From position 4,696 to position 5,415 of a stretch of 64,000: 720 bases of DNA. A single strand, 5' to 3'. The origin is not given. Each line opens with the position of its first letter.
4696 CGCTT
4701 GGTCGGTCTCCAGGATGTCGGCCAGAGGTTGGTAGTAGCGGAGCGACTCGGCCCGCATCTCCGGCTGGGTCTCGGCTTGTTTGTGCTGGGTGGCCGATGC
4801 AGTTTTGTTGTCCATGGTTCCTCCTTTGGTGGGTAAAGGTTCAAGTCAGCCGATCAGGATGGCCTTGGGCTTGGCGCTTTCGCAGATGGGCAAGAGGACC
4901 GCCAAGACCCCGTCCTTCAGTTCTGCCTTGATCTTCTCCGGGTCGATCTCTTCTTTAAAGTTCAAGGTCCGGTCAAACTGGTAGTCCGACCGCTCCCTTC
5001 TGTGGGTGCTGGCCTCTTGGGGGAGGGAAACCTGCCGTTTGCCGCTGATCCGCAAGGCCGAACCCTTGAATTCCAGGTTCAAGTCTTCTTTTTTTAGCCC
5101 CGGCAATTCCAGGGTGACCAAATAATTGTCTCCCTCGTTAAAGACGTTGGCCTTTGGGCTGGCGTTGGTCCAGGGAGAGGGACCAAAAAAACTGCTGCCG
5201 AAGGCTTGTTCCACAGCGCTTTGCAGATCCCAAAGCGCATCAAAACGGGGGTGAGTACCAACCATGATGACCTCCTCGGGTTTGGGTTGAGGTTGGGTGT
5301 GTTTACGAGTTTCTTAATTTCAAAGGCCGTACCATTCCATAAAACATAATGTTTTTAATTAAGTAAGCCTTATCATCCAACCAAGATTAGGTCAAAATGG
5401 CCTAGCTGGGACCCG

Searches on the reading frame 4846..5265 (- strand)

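Call 31: search_protein_families(library=pfam, proteins=[window:4846-5265:-], max_evalue=0.001)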
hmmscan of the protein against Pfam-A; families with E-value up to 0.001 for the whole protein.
window:4846-5265:- (139 aa): 2 families
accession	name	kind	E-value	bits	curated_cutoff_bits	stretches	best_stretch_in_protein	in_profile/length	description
PF00011.27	HSP20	-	1e-17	64.5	20.8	1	43-136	4-99/102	Hsp20/alpha crystallin family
PF17886.7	ArsA_HSP20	-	5.4e-05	23.1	22.5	1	45-83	1-42/63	HSP20-like domain found in ArsA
